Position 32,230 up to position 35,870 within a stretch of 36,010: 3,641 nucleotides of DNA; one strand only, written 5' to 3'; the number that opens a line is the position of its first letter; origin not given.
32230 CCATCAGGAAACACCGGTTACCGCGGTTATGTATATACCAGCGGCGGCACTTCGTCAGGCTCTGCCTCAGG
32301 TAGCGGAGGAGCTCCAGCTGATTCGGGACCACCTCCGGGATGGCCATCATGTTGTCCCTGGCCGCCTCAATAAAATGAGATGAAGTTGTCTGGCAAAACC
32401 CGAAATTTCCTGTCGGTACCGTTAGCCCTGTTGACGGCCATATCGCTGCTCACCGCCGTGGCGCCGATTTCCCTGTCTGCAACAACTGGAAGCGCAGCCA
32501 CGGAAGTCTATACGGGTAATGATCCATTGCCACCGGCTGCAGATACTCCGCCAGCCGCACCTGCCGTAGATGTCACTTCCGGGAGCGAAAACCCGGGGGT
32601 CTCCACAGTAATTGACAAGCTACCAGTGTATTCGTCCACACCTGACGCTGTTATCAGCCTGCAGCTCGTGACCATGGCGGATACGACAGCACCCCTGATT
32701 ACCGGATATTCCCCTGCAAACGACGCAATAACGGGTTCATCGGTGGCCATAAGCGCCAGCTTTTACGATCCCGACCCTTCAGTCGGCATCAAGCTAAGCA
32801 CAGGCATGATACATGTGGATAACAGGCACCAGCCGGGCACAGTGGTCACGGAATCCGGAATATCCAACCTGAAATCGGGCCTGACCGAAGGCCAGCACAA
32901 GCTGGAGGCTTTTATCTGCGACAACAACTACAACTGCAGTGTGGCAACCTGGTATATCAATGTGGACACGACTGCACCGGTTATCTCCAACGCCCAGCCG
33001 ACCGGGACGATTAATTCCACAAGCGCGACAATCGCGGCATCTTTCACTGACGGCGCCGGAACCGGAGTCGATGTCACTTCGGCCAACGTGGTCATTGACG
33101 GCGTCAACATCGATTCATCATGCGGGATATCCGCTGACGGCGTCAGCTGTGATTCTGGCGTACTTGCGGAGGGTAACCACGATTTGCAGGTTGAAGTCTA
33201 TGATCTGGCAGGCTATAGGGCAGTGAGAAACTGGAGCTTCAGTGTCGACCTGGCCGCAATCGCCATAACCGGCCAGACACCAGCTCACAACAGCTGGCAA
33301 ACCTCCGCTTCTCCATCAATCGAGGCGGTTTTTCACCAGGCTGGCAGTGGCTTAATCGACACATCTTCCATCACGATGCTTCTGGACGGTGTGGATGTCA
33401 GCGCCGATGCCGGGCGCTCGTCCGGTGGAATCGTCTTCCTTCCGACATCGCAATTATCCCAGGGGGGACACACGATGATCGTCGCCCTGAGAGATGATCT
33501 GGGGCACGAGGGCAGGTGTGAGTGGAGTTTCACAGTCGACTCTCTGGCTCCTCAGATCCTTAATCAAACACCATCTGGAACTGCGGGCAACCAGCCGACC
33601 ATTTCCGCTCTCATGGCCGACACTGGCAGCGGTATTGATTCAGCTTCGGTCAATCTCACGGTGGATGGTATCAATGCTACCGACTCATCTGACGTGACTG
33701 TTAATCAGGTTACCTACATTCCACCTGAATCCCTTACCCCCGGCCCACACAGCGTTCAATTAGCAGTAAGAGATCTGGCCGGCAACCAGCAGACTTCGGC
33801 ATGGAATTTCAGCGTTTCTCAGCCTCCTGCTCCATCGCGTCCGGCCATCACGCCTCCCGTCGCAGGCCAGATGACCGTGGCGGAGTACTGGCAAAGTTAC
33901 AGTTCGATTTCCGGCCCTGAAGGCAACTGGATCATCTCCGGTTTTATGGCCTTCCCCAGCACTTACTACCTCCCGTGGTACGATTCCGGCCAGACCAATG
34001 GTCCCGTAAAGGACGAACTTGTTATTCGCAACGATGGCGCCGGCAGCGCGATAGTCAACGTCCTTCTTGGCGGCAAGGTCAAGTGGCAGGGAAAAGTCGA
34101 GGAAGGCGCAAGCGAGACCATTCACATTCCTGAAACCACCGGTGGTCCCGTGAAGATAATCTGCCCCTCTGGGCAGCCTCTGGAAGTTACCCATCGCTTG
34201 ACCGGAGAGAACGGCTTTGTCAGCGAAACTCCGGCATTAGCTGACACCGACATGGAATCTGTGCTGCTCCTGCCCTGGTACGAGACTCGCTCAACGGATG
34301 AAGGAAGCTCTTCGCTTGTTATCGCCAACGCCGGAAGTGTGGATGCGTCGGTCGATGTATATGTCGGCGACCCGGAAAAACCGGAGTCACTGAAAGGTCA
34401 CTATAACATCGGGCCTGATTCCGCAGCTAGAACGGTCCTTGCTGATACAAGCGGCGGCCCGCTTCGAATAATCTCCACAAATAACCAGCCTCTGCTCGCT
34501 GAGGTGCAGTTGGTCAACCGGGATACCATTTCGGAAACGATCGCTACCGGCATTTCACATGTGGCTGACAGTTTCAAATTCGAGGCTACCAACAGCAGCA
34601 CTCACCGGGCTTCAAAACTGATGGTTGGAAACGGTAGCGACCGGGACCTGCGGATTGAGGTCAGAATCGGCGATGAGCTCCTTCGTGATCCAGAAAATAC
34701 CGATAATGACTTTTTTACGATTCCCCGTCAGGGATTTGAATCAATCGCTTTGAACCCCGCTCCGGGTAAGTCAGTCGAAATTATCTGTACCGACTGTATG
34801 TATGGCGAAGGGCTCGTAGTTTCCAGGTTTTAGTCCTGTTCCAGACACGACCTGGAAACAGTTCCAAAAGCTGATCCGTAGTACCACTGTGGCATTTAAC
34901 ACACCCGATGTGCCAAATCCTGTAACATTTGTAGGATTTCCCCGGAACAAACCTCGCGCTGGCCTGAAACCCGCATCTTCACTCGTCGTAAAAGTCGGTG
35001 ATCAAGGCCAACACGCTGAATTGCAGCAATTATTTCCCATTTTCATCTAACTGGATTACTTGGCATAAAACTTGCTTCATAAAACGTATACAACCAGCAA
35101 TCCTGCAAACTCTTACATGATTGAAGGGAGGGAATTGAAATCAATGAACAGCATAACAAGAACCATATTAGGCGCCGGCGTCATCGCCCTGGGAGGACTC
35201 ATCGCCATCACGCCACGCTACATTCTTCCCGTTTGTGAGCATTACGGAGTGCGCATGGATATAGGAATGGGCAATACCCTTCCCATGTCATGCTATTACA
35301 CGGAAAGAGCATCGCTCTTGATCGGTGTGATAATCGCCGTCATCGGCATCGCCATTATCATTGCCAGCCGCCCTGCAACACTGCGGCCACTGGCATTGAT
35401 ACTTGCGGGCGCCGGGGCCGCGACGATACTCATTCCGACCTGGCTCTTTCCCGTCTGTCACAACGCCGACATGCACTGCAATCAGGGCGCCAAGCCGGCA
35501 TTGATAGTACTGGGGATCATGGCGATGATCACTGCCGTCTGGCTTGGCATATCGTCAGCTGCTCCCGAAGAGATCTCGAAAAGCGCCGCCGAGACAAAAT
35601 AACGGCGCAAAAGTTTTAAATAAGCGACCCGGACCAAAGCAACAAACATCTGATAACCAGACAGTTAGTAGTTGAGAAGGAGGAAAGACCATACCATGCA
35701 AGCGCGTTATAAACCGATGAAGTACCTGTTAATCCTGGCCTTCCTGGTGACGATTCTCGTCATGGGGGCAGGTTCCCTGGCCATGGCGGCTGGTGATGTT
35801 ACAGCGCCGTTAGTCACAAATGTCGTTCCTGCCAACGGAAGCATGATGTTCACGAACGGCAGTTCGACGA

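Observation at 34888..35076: Locus B: second sigma-54 promoter with the same extended -12 box and the same upstream dyad spacing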

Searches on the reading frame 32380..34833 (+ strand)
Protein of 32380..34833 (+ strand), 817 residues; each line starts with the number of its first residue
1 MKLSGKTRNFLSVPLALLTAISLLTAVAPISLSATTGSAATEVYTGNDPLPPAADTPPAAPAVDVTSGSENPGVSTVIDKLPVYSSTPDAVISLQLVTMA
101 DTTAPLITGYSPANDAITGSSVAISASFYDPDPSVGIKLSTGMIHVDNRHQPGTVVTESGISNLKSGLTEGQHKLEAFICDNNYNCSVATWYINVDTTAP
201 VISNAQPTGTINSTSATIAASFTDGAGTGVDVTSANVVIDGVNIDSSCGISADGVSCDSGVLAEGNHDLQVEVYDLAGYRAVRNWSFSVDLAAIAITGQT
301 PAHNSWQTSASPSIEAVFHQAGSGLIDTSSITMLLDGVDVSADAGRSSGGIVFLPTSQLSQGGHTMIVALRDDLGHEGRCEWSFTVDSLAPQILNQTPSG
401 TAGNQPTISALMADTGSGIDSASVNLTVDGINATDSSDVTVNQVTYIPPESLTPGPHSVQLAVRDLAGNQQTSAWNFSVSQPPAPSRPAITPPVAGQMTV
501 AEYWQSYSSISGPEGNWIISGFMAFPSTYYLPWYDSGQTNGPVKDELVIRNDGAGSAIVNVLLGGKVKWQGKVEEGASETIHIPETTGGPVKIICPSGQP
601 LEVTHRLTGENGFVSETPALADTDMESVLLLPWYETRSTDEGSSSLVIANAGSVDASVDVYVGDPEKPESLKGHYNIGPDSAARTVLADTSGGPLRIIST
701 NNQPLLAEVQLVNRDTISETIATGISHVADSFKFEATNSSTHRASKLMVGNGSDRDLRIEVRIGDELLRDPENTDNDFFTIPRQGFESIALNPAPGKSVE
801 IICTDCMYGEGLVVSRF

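Call 10: search_protein_families(library=pfam, proteins=[window:32380-34833:+], max_evalue=0.01)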
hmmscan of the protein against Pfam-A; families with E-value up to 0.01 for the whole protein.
window:32380-34833:+ (817 aa): 3 families
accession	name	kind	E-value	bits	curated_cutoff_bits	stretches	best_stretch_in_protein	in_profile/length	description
PF19077.6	Big_13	-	1.3e-14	55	27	1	415-478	32-99/102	Bacterial Ig-like domain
PF17996.7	CE2_N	-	0.0064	17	27.9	0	418-478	38-97/108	Carbohydrate esterase 2 N-terminal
PF02494.22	HYR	-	0.0084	16.9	21.7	0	420-473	21-75/81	HYR domain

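Call 12: find_related_loci(query=window:32380-34833:+, collection=genome_contigs, flank=10000)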
Query window:32380-34833:+ (817 aa) in genome_contigs; peptide patterns used: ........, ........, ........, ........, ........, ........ (x = any residue, [..] = any of these).
60 stretches matched a pattern; 1 encode a relative of the query (tblastn E <= 1e-3); 1 distinct loci.
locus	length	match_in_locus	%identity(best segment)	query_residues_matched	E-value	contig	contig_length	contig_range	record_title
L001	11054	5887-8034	46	107-816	0e+0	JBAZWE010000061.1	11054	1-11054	MAG: Thermoleophilia bacterium isolate SO_2017_GW1_27 NODE_22084_length_11054_cov_0.962753_OW334_2017, whole genome shot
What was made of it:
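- Tried and rejected: genome_contigs gave only one relative (L001; call 12), so whole-genome scans of the clade were not possible.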

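Call 53: search_protein_families(library=ncbifam, proteins=[window:32380-34833:+], max_evalue=0.001)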
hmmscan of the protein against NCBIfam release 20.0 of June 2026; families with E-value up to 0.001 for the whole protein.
window:32380-34833:+ (817 aa): 1 family
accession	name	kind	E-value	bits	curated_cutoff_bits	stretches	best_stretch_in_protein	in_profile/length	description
NF033707.1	T9SS_sortase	equivalog_domain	1.4e-05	23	420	0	443-481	953-990/1095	type IX secretion system sortase PorU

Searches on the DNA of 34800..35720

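Call 64: search_rna_families(source=window, start=34800, end=35720, threshold=evalue, max_evalue=5)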
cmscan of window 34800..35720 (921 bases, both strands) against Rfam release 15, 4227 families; matches with E-value up to 5: 0.
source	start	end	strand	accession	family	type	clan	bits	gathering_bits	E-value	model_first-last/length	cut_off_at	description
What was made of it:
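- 35092..35109 (+): 5'-UTR motif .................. (two CC(A/T)GCAA repeats, about +6 to +23). It is conserved in closer relatives although the UAS-promoter spacer is not. Function unknown. There is no Rfam match (call 64).
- Tried and rejected: No Rfam match, even at E<=5 (call 64).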

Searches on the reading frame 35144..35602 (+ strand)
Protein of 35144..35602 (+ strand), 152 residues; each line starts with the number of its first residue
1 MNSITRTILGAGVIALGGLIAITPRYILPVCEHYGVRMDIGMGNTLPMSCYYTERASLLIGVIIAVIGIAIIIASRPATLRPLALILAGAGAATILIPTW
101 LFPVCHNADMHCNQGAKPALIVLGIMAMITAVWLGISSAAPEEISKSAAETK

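Call 10: search_protein_families(library=pfam, proteins=[window:35144-35602:+], max_evalue=0.01)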
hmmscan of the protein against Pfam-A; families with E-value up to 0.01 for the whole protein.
window:35144-35602:+ (152 aa): 1 family
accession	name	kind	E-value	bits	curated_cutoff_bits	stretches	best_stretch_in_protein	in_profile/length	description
PF14387.11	DUF4418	-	2.6e-26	92.6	27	1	14-132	2-112/117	Domain of unknown function (DUF4418)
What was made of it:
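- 35144..35602 (+): DUF4418 gene (152 aa; four predicted TM helices and four invariant Cys). It is the first gene of the locus B operon. The true start is ATG 35144, not TTG 35072. Pfam PF14387, E=2.6e-26 (call 10).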

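Call 21: find_homologous_proteins(query=window:35144-35602:+, max_evalue=0.00001)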
Query window:35144-35602:+ (152 aa): 22 proteins with E <= 0.00001 among 354 candidates.
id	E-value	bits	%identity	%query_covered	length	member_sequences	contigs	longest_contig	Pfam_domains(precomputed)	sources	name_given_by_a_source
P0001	2.4e-90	318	100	100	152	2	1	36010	PF14387.12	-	-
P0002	1.4e-76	273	83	100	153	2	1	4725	PF14387.12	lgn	-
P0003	1.9e-76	273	84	100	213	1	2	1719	PF14387.12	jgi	-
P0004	1.7e-75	270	84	89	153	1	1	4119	PF14387.12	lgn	-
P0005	6.1e-75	268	82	100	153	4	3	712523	PF14387.12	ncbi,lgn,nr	ncbi:MAG: DUF4418 family protein [Actinobacteria bacterium]|nr:DUF4418 family protein [Actinomycetot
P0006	1.2e-70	254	78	99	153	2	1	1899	PF14387.12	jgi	jgi:hypothetical protein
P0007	1.9e-70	253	78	100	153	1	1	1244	PF14387.12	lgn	-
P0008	9.6e-68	245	78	97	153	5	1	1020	PF14387.12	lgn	-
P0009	7.7e-65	235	71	100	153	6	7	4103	PF14387.12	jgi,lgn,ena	-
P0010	5.7e-63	229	75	89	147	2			PF14387.12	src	-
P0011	2.4e-59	217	67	99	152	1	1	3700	PF14387.12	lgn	-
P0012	5.1e-52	194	64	91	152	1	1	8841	PF14387.12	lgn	-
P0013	4.0e-50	187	57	93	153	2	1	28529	PF14387.12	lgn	-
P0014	2.6e-48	182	83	68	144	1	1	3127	PF14387.12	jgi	jgi:hypothetical protein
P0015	1.9e-47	179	58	97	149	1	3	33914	PF14387.12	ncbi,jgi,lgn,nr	ncbi:MAG: DUF4418 family protein [Gaiellales bacterium]|nr:MAG: DUF4418 family protein [Gaiellales b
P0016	3.0e-46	175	72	76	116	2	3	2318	PF14387.12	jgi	jgi:hypothetical protein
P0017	5.3e-43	164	54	91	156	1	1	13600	PF14387.12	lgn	-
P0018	5.3e-42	161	58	91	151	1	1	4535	PF14387.12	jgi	jgi:hypothetical protein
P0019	7.5e-37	144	50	91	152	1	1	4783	PF14387.12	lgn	-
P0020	5.3e-36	142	50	88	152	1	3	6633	PF14387.12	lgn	-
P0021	1.1e-33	134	49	99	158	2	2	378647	PF14387.12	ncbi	ncbi:MAG: DUF4418 family protein [Thermoleophilia bacterium]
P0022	4.0e-7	48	37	68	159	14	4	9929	PF14387.12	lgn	-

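Call 23: find_encoding_contigs(protein=P0005, flank=10000, max_places=2)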
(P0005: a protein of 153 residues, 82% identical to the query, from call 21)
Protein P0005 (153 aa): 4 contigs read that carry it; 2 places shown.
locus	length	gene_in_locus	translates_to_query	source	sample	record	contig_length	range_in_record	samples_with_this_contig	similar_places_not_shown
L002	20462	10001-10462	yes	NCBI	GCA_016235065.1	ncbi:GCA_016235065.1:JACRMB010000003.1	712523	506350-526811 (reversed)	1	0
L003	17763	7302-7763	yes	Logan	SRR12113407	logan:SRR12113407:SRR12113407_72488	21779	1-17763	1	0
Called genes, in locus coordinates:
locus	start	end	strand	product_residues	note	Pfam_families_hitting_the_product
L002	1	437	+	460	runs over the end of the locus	PF00309:Sigma54_AID, PF04963:Sigma54_CBD, PF04552:Sigma54_DBD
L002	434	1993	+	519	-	PF05231:MASE1 (weak), PF13493:DUF4118 (faint), PF00989:PAS, PF08448:PAS_4, PF13426:PAS_9 (weak), PF00512:HisKA, PF02518:HATPase_c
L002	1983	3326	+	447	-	PF00072:Response_reg, PF01078:Mg_chelatase (faint), PF00158:Sigma54_activat, PF14532:Sigma54_activ_2, PF25601:AAA_lid_14, PF18024:HTH_50 (faint), PF02954:HTH_8, PF13556:HTH_30 (faint)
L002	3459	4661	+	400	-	PF12704:MacB_PCD, PF02687:FtsX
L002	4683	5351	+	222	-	PF00005:ABC_tran, PF02463:SMC_N (faint), PF13304:AAA_21 (faint)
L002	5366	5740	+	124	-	-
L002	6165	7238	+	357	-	-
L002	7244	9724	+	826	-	PF01833:TIG (faint), PF17996:CE2_N (faint), PF19077:Big_13 (weak)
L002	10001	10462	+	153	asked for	PF14387:DUF4418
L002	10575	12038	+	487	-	PF19077:Big_13 (faint)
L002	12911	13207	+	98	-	-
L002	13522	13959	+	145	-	-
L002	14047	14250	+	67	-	-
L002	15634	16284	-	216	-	PF00923:TAL_FSA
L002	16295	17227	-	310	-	PF03477:ATP-cone (faint), PF13207:AAA_17 (faint), PF13238:AAA_18 (faint), PF13671:AAA_33 (weak)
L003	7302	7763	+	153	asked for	PF14387:DUF4418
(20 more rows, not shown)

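Call 24: find_encoding_contigs(protein=P0021, flank=10000, max_places=2)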
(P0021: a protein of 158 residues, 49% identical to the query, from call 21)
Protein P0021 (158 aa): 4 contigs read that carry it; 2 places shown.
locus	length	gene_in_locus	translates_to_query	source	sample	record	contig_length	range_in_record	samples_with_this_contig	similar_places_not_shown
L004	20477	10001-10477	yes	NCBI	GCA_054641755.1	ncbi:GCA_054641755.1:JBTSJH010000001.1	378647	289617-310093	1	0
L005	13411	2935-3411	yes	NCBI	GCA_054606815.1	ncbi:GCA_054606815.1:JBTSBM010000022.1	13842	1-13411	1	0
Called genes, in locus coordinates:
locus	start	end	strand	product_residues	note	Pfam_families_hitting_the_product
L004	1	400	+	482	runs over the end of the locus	PF00309:Sigma54_AID, PF04963:Sigma54_CBD, PF08279:HTH_11 (faint), PF09339:HTH_IclR (faint), PF13384:HTH_23 (faint), PF04552:Sigma54_DBD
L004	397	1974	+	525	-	PF05231:MASE1 (weak), PF00989:PAS, PF08448:PAS_4, PF13426:PAS_9 (weak), PF00512:HisKA, PF02518:HATPase_c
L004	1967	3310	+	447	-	PF00072:Response_reg, PF01078:Mg_chelatase (faint), PF00158:Sigma54_activat, PF14532:Sigma54_activ_2, PF00004:AAA (weak), PF25601:AAA_lid_14, PF02954:HTH_8, PF13556:HTH_30 (weak), +1 more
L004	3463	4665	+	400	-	PF12704:MacB_PCD, PF02687:FtsX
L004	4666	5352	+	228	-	PF00005:ABC_tran, PF13304:AAA_21 (faint)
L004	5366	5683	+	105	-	PF07467:BLIP (weak)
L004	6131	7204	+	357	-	-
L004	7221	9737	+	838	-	PF01833:TIG (faint), PF19077:Big_13 (faint)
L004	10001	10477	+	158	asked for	PF14387:DUF4418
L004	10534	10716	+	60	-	-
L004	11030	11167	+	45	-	-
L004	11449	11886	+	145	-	-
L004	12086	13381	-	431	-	PF07497:Rho_RNA_bind, PF00006:ATP-synt_ab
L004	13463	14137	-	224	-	PF00923:TAL_FSA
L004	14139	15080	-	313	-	PF03477:ATP-cone (faint), PF13671:AAA_33 (weak), PF13207:AAA_17 (faint)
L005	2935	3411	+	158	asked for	PF14387:DUF4418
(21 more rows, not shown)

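Call 25: find_encoding_contigs(protein=P0015, flank=10000, max_places=2)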
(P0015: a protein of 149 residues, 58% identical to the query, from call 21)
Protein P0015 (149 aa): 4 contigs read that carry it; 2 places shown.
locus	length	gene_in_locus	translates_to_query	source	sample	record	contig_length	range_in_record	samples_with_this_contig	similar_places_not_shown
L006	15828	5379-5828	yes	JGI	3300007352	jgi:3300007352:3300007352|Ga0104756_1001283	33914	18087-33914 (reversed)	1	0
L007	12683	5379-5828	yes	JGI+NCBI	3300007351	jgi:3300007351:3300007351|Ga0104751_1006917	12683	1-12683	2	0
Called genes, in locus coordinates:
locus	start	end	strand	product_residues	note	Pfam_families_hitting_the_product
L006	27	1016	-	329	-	PF11028:TMEM260_N, PF13231:PMT_2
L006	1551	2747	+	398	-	-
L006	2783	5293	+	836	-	PF13205:Big_5 (faint), PF17996:CE2_N (faint), PF19077:Big_13 (weak)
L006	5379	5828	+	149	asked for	PF14387:DUF4418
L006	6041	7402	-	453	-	-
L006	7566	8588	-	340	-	PF05048:NosD, PF13229:Beta_helix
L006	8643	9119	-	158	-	-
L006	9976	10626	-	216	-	PF01135:PCMT, PF13489:Methyltransf_23, PF01209:Ubie_methyltran, PF06325:PrmA (weak), PF13847:Methyltransf_31, PF08241:Methyltransf_11, PF08242:Methyltransf_12, PF13649:Methyltransf_25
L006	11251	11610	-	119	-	PF13187:Fer4_9 (faint), PF00037:Fer4 (weak), PF12797:Fer4_2 (weak), PF12837:Fer4_6 (weak), PF13237:Fer4_10 (weak), PF14697:Fer4_21, PF12838:Fer4_7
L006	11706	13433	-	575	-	PF00142:Fer4_NifH (weak), PF00448:SRP54 (faint), PF01656:CbiA, PF02374:ArsA_ATPase, PF10609:ParA (weak), PF13614:AAA_31, PF01656:CbiA (weak), PF02374:ArsA_ATPase, +4 more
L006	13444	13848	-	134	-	PF06953:ArsD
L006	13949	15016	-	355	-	PF01758:SBF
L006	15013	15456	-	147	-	PF01451:LMWPc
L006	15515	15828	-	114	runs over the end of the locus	PF12840:HTH_20, PF01022:HTH_5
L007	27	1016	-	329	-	PF11028:TMEM260_N, PF13231:PMT_2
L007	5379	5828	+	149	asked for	PF14387:DUF4418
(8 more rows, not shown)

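Call 26: find_encoding_contigs(protein=P0013, flank=10000, max_places=2)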
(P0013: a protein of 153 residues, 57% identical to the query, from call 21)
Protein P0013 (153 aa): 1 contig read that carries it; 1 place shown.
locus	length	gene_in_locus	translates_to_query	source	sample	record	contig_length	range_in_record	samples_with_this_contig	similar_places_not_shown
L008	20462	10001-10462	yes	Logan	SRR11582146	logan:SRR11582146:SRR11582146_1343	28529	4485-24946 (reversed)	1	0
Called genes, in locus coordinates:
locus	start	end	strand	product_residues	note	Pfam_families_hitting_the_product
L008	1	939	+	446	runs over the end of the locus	PF00072:Response_reg, PF00158:Sigma54_activat, PF01078:Mg_chelatase (faint), PF14532:Sigma54_activ_2, PF07728:AAA_5, PF25601:AAA_lid_14, PF02954:HTH_8, PF18024:HTH_50 (weak), +1 more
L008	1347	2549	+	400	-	PF12704:MacB_PCD, PF02687:FtsX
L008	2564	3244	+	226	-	PF00005:ABC_tran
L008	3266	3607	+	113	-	PF12978:DUF3862 (weak), PF07467:BLIP (weak)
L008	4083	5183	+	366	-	-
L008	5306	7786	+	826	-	PF13205:Big_5 (faint), PF17957:Big_7 (faint), PF17996:CE2_N (faint), PF19077:Big_13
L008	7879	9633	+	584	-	-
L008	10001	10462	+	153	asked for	PF14387:DUF4418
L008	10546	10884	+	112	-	PF05402:PqqD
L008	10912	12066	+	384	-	PF04055:Radical_SAM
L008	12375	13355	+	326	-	PF27840:ScmC (weak)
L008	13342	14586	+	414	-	-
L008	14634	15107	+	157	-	-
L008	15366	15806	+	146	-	-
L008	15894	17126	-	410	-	PF07497:Rho_RNA_bind, PF00006:ATP-synt_ab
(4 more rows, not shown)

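Call 27: find_encoding_contigs(protein=P0017, flank=10000, max_places=1)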
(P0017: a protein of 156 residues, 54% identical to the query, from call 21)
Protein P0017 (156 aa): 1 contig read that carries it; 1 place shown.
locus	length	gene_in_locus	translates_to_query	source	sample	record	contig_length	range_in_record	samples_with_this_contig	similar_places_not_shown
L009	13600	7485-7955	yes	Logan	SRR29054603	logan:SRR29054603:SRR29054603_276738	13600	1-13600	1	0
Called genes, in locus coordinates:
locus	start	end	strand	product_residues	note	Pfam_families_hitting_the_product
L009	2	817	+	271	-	?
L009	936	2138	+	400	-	PF12704:MacB_PCD, PF02687:FtsX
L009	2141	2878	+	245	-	PF02463:SMC_N (faint), PF00005:ABC_tran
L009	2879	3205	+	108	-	-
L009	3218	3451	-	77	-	-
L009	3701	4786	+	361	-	-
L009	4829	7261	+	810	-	PF01833:TIG (faint), PF17996:CE2_N (faint), PF19077:Big_13 (weak)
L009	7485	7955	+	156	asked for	PF14387:DUF4418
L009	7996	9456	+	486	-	PF19077:Big_13 (faint)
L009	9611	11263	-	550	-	-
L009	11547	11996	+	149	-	-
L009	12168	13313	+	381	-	PF01757:Acyl_transf_3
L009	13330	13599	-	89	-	?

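Call 28: find_encoding_contigs(protein=P0012, flank=10000, max_places=1)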
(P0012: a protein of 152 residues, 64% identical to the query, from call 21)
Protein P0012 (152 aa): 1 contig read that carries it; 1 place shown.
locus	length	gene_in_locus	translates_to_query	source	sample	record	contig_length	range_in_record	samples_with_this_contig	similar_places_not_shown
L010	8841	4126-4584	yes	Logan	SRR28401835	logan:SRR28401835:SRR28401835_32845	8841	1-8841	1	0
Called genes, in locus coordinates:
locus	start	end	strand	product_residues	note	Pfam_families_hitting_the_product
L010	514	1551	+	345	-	-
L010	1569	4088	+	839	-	PF13205:Big_5 (faint), PF19077:Big_13 (weak)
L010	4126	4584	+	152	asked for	PF14387:DUF4418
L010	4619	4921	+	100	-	PF05402:PqqD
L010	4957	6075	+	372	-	PF04055:Radical_SAM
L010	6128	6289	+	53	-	-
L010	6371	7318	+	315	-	PF27840:ScmC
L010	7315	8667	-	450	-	-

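Call 29: find_encoding_contigs(protein=P0011, flank=10000, max_places=1)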
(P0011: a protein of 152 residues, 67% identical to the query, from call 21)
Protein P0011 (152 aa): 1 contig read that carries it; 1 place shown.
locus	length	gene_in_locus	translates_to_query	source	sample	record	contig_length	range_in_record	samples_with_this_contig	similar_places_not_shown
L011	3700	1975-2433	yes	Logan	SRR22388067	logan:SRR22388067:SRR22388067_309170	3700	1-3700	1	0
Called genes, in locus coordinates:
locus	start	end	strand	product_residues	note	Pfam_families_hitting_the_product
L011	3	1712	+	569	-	?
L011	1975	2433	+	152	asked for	PF14387:DUF4418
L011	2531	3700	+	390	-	?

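Call 30: find_encoding_contigs(protein=P0020, flank=10000, max_places=1)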
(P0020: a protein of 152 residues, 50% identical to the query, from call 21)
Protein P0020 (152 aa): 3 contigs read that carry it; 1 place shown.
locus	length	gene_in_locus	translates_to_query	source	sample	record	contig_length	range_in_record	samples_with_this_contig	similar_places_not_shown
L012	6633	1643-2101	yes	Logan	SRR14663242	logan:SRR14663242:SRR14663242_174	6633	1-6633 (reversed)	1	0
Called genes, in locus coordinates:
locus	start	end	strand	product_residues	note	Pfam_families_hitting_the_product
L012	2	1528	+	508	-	?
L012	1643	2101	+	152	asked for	PF14387:DUF4418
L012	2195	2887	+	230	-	PF01833:TIG (faint), PF19077:Big_13 (faint)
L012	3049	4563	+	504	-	PF00309:Sigma54_AID, PF04963:Sigma54_CBD, PF04552:Sigma54_DBD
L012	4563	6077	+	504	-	PF00989:PAS, PF08448:PAS_4, PF13188:PAS_8 (faint), PF13426:PAS_9 (weak), PF00512:HisKA, PF02518:HATPase_c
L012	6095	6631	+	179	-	?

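Call 31: find_encoding_contigs(protein=P0019, flank=10000, max_places=1)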
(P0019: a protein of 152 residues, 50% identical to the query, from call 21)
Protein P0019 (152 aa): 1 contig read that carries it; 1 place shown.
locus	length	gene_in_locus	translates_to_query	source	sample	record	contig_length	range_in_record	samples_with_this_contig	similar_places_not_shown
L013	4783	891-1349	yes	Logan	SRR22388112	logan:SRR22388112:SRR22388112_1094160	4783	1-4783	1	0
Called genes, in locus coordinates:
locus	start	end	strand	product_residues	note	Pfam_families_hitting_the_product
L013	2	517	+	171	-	?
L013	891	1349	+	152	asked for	PF14387:DUF4418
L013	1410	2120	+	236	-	PF19077:Big_13 (faint)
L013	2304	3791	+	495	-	PF00309:Sigma54_AID, PF04963:Sigma54_CBD, PF04552:Sigma54_DBD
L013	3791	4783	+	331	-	?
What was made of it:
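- Even the rearranged loci L012 and L013 keep rpoN and the kinase next to DUF4418 (calls 23-31).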

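Call 32: find_encoding_contigs(protein=P0009, flank=10000, max_places=1)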
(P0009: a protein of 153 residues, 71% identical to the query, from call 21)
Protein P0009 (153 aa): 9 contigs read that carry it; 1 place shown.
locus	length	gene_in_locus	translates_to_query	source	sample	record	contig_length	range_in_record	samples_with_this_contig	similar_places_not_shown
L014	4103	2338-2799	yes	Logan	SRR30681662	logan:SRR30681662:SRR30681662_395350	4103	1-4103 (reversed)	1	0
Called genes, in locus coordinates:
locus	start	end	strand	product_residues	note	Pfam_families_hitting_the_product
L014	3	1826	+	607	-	?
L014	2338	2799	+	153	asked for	PF14387:DUF4418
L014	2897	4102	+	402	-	?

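Call 53: search_protein_families(library=ncbifam, proteins=[window:35144-35602:+], max_evalue=0.001)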
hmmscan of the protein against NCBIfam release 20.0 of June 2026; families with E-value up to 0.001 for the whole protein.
window:35144-35602:+ (152 aa): 0 families

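Call 77: predict_structure(alignment_id=A3)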
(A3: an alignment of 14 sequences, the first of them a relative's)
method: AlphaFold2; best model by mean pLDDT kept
length: 152 residues; sequences in the alignment: 14
mean_pLDDT: 58.9   pTM: 0.44
mean pLDDT of the five models: 58.9, 58.1, 56.0, 55.7, 54.0
residues with pLDDT >= 90: 0; 70-90: 19; 50-70: 99; < 50: 34
segments of 3 or more residues with pLDDT < 50: 29-36, 103-111, 140-152
pLDDT, mean of each block of 10 residues (from residue 1): 68 72 56 48 50 59 69 64 67 64 47 56 67 60 42 37
secondary structure, 60 per line:
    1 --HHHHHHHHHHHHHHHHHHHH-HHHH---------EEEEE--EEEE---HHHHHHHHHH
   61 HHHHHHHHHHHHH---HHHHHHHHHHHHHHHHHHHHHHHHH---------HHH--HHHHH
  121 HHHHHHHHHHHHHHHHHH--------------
elements in order: H3-22 H24-27 E37-41 E44-47 H51-73 H77-101 H116-138
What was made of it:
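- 35144..35602 (+): The AF2 model is low-confidence with 4 helices (call 77).
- Tried and rejected: The AlphaFold model had a mean pLDDT of only 59 (call 77), so no fold search was run.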
